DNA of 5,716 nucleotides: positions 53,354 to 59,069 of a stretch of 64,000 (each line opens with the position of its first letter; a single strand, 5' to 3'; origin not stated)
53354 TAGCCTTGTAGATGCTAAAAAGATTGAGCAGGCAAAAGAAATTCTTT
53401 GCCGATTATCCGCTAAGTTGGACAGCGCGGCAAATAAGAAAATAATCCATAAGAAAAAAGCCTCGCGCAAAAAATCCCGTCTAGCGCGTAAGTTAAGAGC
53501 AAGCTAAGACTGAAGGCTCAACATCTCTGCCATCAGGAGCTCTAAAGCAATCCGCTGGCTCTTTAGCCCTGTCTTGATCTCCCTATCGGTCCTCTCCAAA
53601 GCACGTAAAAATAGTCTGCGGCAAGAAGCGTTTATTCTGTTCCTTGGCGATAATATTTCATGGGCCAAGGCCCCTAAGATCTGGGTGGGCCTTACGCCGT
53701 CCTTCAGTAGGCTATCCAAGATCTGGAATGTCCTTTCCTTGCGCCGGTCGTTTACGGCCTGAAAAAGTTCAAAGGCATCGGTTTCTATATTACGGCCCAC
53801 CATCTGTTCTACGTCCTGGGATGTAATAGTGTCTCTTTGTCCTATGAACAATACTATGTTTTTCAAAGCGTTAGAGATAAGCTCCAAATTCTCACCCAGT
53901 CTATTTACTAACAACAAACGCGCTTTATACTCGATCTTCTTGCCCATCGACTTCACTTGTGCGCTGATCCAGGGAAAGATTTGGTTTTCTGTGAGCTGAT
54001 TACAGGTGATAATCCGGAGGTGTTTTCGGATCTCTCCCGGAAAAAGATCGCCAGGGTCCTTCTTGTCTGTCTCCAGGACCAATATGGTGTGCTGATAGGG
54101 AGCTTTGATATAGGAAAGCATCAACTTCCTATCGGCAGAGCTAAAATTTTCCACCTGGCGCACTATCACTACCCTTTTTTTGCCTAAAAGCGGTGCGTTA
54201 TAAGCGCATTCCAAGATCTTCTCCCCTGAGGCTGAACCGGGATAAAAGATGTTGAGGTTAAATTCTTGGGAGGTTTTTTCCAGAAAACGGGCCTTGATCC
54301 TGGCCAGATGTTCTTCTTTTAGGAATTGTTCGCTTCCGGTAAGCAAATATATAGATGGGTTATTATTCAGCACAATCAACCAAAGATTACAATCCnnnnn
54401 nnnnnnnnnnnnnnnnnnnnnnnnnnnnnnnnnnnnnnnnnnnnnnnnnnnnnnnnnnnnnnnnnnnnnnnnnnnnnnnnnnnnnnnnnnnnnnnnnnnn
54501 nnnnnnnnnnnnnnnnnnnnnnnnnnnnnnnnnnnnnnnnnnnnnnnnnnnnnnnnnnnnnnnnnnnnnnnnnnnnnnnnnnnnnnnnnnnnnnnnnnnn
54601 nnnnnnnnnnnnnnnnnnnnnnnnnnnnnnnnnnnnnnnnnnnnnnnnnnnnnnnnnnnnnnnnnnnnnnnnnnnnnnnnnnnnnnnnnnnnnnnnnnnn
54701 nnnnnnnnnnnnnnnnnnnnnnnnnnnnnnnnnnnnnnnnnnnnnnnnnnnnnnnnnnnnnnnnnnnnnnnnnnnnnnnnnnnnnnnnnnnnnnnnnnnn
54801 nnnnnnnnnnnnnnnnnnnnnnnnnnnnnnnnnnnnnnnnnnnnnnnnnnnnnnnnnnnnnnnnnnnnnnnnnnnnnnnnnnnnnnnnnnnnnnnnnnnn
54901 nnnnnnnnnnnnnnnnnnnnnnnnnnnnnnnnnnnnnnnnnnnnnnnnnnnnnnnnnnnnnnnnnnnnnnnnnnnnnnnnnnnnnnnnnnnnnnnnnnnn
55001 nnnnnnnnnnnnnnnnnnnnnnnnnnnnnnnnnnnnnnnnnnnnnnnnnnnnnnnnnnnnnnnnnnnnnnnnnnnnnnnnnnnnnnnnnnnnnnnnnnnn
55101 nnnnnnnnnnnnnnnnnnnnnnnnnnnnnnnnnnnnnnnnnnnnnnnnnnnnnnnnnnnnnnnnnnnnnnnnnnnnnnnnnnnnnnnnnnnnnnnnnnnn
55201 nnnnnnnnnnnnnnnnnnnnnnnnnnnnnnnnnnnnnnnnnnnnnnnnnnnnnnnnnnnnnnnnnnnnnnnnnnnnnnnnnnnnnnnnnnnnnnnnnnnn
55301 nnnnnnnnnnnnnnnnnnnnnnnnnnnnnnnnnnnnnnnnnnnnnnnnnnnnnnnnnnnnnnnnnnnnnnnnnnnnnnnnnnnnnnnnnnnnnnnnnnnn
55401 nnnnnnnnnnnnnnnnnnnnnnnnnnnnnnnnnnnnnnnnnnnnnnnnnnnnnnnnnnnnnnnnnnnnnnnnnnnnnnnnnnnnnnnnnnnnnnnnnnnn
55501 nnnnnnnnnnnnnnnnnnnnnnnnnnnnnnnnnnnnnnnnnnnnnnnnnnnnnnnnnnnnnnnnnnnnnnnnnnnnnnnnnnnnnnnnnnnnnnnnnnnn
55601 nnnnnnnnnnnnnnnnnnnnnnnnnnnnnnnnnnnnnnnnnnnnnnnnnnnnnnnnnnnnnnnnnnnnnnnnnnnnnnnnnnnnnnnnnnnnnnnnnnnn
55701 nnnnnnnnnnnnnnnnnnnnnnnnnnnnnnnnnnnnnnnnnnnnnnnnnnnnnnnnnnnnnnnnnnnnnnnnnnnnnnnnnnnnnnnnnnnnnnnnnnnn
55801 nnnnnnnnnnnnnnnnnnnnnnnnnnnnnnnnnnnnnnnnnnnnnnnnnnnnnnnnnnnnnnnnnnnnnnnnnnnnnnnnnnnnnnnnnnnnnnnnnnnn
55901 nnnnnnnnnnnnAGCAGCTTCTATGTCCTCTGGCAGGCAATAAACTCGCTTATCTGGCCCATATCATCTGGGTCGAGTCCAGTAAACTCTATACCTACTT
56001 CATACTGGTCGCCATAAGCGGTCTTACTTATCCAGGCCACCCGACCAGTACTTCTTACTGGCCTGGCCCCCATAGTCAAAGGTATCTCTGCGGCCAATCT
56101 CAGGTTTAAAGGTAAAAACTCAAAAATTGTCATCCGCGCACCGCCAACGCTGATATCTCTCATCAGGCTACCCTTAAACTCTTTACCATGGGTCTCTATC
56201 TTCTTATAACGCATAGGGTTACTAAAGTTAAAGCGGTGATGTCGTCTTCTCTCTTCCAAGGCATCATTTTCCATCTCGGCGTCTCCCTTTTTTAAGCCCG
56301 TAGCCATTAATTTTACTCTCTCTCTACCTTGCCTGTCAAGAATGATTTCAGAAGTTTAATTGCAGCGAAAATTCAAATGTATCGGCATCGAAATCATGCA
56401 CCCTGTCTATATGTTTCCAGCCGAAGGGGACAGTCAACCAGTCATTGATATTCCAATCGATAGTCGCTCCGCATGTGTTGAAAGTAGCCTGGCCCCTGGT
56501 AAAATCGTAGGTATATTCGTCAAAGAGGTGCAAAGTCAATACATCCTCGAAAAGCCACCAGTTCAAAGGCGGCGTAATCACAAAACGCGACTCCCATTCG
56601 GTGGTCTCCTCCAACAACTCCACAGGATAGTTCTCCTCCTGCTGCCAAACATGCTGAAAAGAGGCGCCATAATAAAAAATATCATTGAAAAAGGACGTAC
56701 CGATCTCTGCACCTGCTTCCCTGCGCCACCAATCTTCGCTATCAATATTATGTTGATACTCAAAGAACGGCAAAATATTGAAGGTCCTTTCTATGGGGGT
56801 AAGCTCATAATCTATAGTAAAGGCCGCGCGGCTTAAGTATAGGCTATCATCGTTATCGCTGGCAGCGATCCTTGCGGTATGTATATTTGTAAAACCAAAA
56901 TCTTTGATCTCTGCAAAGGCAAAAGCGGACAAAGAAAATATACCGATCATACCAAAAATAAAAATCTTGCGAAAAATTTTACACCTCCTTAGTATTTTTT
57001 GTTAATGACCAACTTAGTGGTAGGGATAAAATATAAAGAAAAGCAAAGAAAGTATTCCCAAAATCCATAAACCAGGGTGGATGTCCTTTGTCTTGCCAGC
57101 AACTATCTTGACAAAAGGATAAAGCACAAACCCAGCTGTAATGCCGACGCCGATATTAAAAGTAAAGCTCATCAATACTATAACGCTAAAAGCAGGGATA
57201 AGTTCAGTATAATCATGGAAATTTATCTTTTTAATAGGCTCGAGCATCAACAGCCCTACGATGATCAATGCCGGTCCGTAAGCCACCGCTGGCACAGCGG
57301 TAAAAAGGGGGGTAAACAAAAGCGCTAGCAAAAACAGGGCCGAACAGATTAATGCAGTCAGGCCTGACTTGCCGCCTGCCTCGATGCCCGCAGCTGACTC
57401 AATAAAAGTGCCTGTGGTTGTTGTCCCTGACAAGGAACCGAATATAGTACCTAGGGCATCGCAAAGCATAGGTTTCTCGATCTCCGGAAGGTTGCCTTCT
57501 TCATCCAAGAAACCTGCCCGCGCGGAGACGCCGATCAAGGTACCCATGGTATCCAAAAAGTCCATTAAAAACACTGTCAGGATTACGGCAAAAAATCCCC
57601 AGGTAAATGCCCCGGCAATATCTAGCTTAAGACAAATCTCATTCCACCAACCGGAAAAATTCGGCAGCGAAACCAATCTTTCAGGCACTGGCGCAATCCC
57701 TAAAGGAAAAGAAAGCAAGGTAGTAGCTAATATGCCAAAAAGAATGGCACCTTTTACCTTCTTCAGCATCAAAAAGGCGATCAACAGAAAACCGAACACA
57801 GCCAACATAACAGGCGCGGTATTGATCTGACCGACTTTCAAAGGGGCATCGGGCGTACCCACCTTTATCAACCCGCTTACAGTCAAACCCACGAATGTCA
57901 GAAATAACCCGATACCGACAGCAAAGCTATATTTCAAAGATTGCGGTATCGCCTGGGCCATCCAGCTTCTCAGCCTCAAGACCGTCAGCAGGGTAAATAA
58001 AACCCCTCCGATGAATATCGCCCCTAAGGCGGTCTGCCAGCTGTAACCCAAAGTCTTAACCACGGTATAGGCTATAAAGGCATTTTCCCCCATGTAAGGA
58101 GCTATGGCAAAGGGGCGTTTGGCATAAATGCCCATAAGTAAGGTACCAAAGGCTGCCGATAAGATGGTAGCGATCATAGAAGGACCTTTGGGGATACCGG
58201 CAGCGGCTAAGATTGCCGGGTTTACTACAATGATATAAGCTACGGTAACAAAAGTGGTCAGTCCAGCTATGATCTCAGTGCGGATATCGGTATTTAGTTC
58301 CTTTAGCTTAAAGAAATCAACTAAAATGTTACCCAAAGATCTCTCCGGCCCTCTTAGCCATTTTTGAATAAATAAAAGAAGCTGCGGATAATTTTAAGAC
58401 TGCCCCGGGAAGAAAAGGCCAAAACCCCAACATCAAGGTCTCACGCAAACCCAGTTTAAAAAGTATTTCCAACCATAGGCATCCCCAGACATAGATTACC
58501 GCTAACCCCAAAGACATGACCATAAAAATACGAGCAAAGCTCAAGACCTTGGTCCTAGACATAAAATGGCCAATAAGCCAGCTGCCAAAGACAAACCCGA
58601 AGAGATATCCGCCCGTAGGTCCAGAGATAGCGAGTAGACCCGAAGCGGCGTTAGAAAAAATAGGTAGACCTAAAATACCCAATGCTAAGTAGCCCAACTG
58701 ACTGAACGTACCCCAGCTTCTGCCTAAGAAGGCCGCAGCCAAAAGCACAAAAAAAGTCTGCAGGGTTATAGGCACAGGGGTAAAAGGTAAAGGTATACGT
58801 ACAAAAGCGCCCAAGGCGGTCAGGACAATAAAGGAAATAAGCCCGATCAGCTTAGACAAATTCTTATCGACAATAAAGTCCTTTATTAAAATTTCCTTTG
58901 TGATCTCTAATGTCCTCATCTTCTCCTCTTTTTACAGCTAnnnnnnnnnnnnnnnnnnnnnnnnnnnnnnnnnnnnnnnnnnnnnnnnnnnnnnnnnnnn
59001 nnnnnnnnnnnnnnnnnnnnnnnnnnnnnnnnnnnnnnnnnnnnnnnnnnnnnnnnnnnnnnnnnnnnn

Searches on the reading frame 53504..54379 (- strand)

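Call 39: search_protein_families(library=pfam, proteins=[window:53504-54379:-], max_evalue=0.00001)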
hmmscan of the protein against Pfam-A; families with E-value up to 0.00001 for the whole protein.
window:53504-54379:- (291 aa): 2 families
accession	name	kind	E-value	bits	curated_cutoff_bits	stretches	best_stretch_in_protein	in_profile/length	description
PF06144.19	DNA_pol3_delta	-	3.1e-10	40.5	21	1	11-107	1-103/124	DNA polymerase III, delta subunit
PF21694.2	DNA_pol3_delta_C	-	9.5e-08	32.5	27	0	199-241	1-43/121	DNA polymerase III delta subunit, C-terminal domain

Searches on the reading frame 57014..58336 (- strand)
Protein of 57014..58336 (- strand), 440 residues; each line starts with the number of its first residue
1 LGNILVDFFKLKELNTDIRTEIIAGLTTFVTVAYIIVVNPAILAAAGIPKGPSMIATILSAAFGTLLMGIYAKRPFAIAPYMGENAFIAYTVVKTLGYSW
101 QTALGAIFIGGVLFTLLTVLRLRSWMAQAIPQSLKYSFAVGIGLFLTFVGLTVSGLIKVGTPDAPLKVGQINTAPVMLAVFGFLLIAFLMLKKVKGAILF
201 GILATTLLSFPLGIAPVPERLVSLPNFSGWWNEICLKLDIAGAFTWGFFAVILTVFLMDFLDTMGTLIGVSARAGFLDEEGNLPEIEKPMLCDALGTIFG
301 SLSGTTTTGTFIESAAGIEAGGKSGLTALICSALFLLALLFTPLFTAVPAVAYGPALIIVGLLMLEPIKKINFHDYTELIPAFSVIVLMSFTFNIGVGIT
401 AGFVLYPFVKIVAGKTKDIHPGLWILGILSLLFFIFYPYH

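Call 39: search_protein_families(library=pfam, proteins=[window:57014-58336:-], max_evalue=0.00001)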
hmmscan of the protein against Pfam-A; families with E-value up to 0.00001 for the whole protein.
window:57014-58336:- (440 aa): 1 family
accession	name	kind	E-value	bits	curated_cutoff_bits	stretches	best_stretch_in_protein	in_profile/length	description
PF00860.26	Xan_ur_permease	-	2.6e-39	135.5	27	1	20-396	2-384/389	Permease family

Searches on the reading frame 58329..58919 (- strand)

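Call 39: search_protein_families(library=pfam, proteins=[window:58329-58919:-], max_evalue=0.00001)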
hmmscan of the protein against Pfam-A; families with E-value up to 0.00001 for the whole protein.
window:58329-58919:- (196 aa): 1 family
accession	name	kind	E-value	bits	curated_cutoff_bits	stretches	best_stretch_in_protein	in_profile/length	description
PF02632.19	BioY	-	1.8e-39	135.3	25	1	46-188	1-139/140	BioY family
